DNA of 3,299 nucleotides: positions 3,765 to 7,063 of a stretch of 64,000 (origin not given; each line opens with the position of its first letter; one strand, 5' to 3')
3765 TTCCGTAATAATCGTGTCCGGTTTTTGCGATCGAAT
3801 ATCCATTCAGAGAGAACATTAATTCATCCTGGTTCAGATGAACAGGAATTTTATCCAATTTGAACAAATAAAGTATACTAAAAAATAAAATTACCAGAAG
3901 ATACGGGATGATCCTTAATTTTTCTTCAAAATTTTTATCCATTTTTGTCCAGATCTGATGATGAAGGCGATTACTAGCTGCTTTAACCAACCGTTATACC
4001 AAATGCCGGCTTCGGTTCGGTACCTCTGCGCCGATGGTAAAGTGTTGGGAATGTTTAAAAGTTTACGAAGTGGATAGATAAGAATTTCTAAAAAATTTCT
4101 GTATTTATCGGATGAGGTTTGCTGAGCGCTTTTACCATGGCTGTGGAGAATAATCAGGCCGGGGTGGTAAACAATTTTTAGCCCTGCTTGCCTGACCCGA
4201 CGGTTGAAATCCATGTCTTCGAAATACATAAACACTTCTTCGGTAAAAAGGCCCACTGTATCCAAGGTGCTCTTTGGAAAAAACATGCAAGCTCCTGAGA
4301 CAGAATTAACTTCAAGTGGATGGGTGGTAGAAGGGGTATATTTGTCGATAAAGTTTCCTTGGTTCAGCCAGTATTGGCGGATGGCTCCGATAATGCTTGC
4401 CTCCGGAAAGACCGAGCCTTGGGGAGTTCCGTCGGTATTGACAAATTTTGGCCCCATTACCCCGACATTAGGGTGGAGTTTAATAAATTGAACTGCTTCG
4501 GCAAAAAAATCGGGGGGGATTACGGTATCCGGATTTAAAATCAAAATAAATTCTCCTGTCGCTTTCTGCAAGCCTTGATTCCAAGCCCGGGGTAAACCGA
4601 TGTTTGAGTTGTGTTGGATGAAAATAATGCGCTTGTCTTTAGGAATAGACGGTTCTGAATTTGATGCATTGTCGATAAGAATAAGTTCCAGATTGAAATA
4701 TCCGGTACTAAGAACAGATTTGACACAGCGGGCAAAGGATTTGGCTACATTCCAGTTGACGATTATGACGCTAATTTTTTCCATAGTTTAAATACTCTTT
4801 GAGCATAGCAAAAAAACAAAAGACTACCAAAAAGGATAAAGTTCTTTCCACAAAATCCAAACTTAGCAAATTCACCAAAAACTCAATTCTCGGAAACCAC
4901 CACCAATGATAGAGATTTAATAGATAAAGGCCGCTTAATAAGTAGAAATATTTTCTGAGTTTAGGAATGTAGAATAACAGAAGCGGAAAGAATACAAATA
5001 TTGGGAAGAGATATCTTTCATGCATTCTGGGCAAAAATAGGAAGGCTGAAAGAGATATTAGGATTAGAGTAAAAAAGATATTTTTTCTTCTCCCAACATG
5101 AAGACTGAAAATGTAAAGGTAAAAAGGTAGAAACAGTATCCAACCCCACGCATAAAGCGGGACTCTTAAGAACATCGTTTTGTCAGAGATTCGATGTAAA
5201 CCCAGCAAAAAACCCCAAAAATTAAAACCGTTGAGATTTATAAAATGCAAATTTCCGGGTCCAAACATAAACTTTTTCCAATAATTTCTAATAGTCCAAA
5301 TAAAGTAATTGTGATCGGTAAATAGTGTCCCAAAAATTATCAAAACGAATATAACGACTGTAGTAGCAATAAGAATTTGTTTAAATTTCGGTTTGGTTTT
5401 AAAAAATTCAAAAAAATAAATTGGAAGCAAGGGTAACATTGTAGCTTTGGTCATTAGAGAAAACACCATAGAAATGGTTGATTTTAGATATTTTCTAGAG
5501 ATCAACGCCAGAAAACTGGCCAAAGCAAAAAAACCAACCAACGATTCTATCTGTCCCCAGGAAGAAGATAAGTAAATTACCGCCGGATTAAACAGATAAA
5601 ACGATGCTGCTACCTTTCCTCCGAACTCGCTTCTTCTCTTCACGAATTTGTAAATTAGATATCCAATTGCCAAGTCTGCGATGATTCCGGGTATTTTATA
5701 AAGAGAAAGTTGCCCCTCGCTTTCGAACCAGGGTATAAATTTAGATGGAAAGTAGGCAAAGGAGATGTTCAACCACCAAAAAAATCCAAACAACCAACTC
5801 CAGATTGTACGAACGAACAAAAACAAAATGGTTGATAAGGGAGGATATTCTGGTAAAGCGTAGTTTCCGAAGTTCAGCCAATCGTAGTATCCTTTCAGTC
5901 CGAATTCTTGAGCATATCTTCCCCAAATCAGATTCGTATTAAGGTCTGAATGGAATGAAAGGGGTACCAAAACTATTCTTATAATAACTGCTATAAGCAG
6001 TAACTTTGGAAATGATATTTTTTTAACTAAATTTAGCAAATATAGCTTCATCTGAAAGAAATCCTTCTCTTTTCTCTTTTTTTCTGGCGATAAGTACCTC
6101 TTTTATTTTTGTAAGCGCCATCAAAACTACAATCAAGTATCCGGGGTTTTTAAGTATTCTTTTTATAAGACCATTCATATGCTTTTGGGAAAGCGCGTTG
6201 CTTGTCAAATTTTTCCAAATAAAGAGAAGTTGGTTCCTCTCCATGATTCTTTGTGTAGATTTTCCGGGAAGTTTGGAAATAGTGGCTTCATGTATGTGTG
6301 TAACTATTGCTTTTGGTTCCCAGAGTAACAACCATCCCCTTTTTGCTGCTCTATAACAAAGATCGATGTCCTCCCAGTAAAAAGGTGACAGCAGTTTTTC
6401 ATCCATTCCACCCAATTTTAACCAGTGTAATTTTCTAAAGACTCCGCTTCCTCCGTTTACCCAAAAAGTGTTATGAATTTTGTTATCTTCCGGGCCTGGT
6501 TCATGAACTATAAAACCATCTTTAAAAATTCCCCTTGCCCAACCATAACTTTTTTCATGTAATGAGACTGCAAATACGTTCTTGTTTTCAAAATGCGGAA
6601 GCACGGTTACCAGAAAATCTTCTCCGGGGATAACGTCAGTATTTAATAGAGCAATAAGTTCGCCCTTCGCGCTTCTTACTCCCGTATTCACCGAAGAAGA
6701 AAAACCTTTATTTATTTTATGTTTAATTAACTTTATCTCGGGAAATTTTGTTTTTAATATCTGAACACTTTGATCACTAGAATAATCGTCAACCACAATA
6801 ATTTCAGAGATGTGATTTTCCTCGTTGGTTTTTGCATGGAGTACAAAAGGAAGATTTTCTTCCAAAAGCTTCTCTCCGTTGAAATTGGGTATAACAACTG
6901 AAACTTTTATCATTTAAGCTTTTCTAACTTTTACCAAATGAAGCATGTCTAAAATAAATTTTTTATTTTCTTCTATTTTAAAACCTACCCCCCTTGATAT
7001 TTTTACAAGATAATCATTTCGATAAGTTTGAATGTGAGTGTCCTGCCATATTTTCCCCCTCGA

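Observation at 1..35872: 35-kb glycosylation locus with about 13 GT-C membrane glycosyltransferases, 8 GT2 (3 Dpm1-like lipid-sugar synthases), a Wzx flippase and an rmlABCD operon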

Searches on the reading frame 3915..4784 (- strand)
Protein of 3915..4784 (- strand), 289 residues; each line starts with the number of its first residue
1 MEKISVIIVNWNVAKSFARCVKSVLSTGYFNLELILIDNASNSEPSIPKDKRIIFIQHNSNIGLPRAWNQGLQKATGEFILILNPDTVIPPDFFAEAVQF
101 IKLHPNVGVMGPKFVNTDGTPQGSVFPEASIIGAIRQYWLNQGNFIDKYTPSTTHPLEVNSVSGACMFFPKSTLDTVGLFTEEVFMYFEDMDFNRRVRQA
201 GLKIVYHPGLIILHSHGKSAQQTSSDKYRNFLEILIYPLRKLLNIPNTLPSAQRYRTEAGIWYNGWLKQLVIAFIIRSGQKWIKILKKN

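Call 7: search_protein_families(library=pfam, proteins=[window:3915-4784:-], max_evalue=0.01)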
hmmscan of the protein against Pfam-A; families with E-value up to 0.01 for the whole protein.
window:3915-4784:- (289 aa): 6 families
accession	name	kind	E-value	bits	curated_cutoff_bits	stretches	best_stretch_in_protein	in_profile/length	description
PF00535.33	Glycos_transf_2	-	7.8e-22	78.4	23.3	1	5-124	1-126/168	Glycosyl transferase family 2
PF13641.12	Glyco_tranf_2_3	-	7.3e-20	72.4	27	1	4-229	3-226/230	Glycosyltransferase like family 2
PF13632.12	Glyco_trans_2_3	-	5.3e-10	39.9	27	1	79-214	1-120/198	Glycosyl transferase family group 2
PF13506.12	Glyco_transf_21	-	6.2e-05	23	21.7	1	56-216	8-156/174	Glycosyl transferase family 21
PF13712.12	Glyco_tranf_2_5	-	0.00019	21.6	27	1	56-230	33-204/210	Glycosyltransferase like family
PF10111.15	Glyco_tranf_2_2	-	0.00062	19.8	27.3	1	28-102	23-107/276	Glycosyltransferase like family 2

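Call 33: search_protein_families(library=ncbifam, proteins=[window:3915-4784:-], max_evalue=0.00001)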
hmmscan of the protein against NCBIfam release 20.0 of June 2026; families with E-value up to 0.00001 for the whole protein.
window:3915-4784:- (289 aa): 14 families
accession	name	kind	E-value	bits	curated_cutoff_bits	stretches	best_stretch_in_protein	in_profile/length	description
TIGR01556.1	rhamnosyltran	subfamily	1e-16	60.9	200.55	1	31-250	21-234/281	rhamnosyltransferase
TIGR03937.1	PgaC_IcaA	equivalog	2.5e-15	56.3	422.3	1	2-209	45-245/407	poly-beta-1,6-N-acetyl-D-glucosamine synthase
NF038299.1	EPS_HpsN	equivalog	8e-15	54.6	425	1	3-215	2-221/317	hormogonium polysaccharide biosynthesis glycosyltransferase HpsN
TIGR03965.1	mycofact_glyco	equivalog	6.4e-13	48.4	280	1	3-218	75-284/467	mycofactocin biosynthesis glycosyltransferase MftF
NF047683.1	TeichurnBiosyTuaG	equivalog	3.4e-10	40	400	1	2-121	6-132/252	teichuronic acid biosynthesis protein TuaG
NF053739.1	GlytfEpsEBac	equivalog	5e-10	38.8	450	1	3-119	2-125/265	glycosyltransferase EpsE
TIGR04283.1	glyco_like_mftF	equivalog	5.4e-10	39.2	182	1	4-107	1-104/221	TIGR04283 family arsenosugar biosynthesis glycosyltransferase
NF041875.1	EPS_EpsD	equivalog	7.3e-10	38.7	370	1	4-219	1-211/325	exopolysaccharide biosynthesis glycosyltransferase EpsD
NF007482.0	PRK10073.1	equivalog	9.8e-09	34.7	423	1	2-100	6-109/334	glycosyltransferase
NF050050.1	ProtGlycPglI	equivalog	6.1e-07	29.1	500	1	1-90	1-97/306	GalNAc(5)-diNAcBac-PP-undecaprenol beta-1,3-glucosyltransferase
NF007453.0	PRK10018.1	equivalog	1e-06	28.6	382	1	4-88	8-98/280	colanic acid biosynthesis glycosyltransferase WcaA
NF041394.1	GtaseAglG_Halo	equivalog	1.4e-06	27.8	440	1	3-128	2-133/304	glucosyl-dolichyl phosphate glucuronosyltransferase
NF038302.1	EPS_HpsE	equivalog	2.6e-06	26.6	300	0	4-135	3-145/307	hormogonium polysaccharide biosynthesis glycosyltransferase HpsE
TIGR04017.1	WcaA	equivalog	3.9e-06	26.7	495.75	1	4-88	7-97/279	colanic acid biosynthesis glycosyltransferase WcaA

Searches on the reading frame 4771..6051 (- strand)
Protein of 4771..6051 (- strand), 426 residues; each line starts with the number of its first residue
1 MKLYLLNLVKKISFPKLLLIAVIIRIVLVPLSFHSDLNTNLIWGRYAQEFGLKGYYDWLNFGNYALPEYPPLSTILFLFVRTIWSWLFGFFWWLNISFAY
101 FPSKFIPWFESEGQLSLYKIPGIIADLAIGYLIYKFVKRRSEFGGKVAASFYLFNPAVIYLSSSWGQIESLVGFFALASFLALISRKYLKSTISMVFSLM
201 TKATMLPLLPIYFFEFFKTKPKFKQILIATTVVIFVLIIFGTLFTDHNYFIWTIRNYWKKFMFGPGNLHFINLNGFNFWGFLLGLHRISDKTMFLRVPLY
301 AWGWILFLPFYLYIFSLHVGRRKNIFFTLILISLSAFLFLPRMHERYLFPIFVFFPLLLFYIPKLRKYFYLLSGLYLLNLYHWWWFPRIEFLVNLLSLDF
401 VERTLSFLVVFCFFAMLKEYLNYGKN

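Call 7: search_protein_families(library=pfam, proteins=[window:4771-6051:-], max_evalue=0.01)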
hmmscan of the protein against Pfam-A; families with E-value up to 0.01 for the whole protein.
window:4771-6051:- (426 aa): 1 family
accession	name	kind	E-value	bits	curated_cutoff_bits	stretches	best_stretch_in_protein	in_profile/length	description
PF14897.12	EpsG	-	2.6e-05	24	30.1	1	129-365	75-312/326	EpsG family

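Call 34: search_protein_families(library=ncbifam, proteins=[window:4771-6051:-], max_evalue=0.001)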
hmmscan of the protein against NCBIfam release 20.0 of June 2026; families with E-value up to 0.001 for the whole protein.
window:4771-6051:- (426 aa): 0 families

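Call 43: find_homologous_proteins(query=window:4771-6051:-, max_evalue=0.00001)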
Query window:4771-6051:- (426 aa): 150 proteins with E <= 0.00001 among 8000 candidates; the best 120 are listed.
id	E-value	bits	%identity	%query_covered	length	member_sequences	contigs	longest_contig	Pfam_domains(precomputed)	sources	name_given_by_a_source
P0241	5.9e-277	937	100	100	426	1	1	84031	-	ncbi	-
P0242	2.2e-154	533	59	98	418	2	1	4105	-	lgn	-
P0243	7.3e-147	508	100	56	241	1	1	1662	-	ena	-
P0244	8.3e-139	482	55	98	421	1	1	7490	-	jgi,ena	-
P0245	1.6e-138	481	54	95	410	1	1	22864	-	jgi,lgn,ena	-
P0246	1.5e-136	474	55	98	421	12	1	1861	-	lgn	-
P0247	2.3e-135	470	52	97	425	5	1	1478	-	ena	-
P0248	2.4e-133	464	53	98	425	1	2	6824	-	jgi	jgi:Gpi18-like mannosyltransferase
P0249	1.4e-131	458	53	98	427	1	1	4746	-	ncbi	-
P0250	5.2e-129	449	49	97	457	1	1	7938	-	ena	-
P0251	4.2e-126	440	52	99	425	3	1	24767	-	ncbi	-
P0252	1.5e-124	435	50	97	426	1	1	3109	-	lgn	-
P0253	1.3e-123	432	51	99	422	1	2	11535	-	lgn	-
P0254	1.7e-122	428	50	97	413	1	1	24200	-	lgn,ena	-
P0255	2.8e-122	427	50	92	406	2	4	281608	-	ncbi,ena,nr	ncbi:hypothetical protein KKH23_02100 [Patescibacteria group bacterium]|nr:hypothetical protein [Pat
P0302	1.2e-50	191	37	88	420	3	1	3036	PF09594.17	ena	-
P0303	1.9e-50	191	34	93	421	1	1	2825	PF09594.17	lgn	-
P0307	2.6e-43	167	30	92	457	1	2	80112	PF09594.17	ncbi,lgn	-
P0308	9.0e-43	165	31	91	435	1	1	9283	PF09594.17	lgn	-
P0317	2.5e-36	144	30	93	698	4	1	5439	PF13632.13,PF10111.15,PF13506.14,PF13641.13,PF26314.1,PF00535.33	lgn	-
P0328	1.5e-19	89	31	63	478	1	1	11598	PF13231.13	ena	-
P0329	2.2e-19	88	30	62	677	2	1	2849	PF09594.17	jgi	-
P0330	4.3e-18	84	28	86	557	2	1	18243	PF26314.1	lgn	-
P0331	1.1e-17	82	30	54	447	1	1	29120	PF09594.17,PF26314.1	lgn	-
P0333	2.0e-17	82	28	86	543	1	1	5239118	PF26314.1,PF13231.13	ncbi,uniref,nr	ncbi:glycosyltransferase family 39 protein [Bacillus sp. BRMEA1]|uniref:glycosyltransferase family 3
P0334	1.5e-16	79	29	78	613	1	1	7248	PF09594.17,PF26314.1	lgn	-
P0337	4.2e-15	74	30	60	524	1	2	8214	PF09594.17,PF05208.20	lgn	-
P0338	4.3e-15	74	27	86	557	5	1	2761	PF13231.13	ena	-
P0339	4.5e-15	74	28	63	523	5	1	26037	PF26314.1,PF13231.13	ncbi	-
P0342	4.0e-14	71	27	86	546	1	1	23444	PF26314.1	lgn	-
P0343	4.4e-14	71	27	86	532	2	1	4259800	PF26314.1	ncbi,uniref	ncbi:hypothetical protein ACHOLT_18205 [Desulfitobacterium sp. Sab5]|uniref:hypothetical protein n=1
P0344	5.6e-14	70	27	88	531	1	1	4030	PF26314.1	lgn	-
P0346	1.6e-13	69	36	59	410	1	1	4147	PF09594.17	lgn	-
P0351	1.1e-12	66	35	57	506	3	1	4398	PF09594.17,PF02366.25,PF26314.1,PF13231.13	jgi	-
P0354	1.5e-12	66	28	85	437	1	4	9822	PF09594.17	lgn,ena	-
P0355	2.1e-12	65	28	87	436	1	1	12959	PF09594.17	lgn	-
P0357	3.6e-12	64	30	61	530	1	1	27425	PF09594.17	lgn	-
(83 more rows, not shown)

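Call 95: find_encoding_contigs(protein=P0241, flank=10000, max_places=2)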
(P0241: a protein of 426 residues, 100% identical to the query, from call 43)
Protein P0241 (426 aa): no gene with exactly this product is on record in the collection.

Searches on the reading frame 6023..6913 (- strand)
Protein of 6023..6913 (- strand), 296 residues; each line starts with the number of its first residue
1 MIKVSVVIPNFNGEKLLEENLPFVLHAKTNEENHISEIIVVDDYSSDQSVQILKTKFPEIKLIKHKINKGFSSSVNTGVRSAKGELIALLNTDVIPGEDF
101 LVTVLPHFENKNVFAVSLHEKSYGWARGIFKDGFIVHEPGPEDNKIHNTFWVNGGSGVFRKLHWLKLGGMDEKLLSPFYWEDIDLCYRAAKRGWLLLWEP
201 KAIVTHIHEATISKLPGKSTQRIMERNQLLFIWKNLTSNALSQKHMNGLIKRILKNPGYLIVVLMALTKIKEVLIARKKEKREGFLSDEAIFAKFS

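Call 7: search_protein_families(library=pfam, proteins=[window:6023-6913:-], max_evalue=0.01)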
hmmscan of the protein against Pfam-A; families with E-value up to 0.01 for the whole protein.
window:6023-6913:- (296 aa): 3 families
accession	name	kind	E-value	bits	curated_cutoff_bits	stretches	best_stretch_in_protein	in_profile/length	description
PF00535.33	Glycos_transf_2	-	1.1e-20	74.7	23.3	1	5-125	1-122/168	Glycosyl transferase family 2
PF13641.12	Glyco_tranf_2_3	-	9.1e-14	52.5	27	2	4-118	3-121/230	Glycosyltransferase like family 2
PF10111.15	Glyco_tranf_2_2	-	3.6e-09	36.9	27.3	1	5-104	1-102/276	Glycosyltransferase like family 2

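Call 33: search_protein_families(library=ncbifam, proteins=[window:6023-6913:-], max_evalue=0.00001)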
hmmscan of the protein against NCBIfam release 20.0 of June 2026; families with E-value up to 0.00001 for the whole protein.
window:6023-6913:- (296 aa): 17 families
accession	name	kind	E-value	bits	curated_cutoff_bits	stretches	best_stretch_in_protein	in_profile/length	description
TIGR03965.1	mycofact_glyco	equivalog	1.7e-26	93.1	280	2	3-116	75-187/467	mycofactocin biosynthesis glycosyltransferase MftF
NF041875.1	EPS_EpsD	equivalog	8.6e-16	58.2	370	1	4-109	1-105/325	exopolysaccharide biosynthesis glycosyltransferase EpsD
TIGR03937.1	PgaC_IcaA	equivalog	2.2e-14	53.3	422.3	1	3-112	46-154/407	poly-beta-1,6-N-acetyl-D-glucosamine synthase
NF007482.0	PRK10073.1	equivalog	5.4e-13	48.6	423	1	3-93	7-95/334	glycosyltransferase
TIGR04283.1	glyco_like_mftF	equivalog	1.1e-11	44.7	182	1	4-111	1-100/221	TIGR04283 family arsenosugar biosynthesis glycosyltransferase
NF038302.1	EPS_HpsE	equivalog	6e-11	41.9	300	1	3-105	2-108/307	hormogonium polysaccharide biosynthesis glycosyltransferase HpsE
TIGR01556.1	rhamnosyltran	subfamily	2e-09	37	200.55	1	35-219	21-214/281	rhamnosyltransferase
NF038299.1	EPS_HpsN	equivalog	2.4e-09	36.6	425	0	3-115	2-114/317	hormogonium polysaccharide biosynthesis glycosyltransferase HpsN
NF047683.1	TeichurnBiosyTuaG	equivalog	8.4e-09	35.4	400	1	3-117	7-119/252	teichuronic acid biosynthesis protein TuaG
NF053739.1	GlytfEpsEBac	equivalog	1.9e-07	30.3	450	1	3-96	2-95/265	glycosyltransferase EpsE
NF007986.1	PRK10714.1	equivalog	2.1e-07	30.3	529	1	3-94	7-101/316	undecaprenyl-phosphate 4-deoxy-4-formamido-L-arabinose transferase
NF047588.1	GlcsyltransPgfSStrep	equivalog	9.5e-07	28.3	500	1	2-97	1-99/308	glycosyltransferase PgfS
TIGR03111.1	glyc2_xrt_Gpos1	hypoth_equivalog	9.9e-07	27.9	363.95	1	3-112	50-160/439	TIGR03111 family XrtG-associated glycosyltransferase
NF050050.1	ProtGlycPglI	equivalog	1.2e-06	28.2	500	1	2-94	2-94/306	GalNAc(5)-diNAcBac-PP-undecaprenol beta-1,3-glucosyltransferase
TIGR04195.1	S_glycosyl_SunS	equivalog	1.2e-06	27.6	350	1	33-93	81-141/421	SunS family peptide S-glycosyltransferase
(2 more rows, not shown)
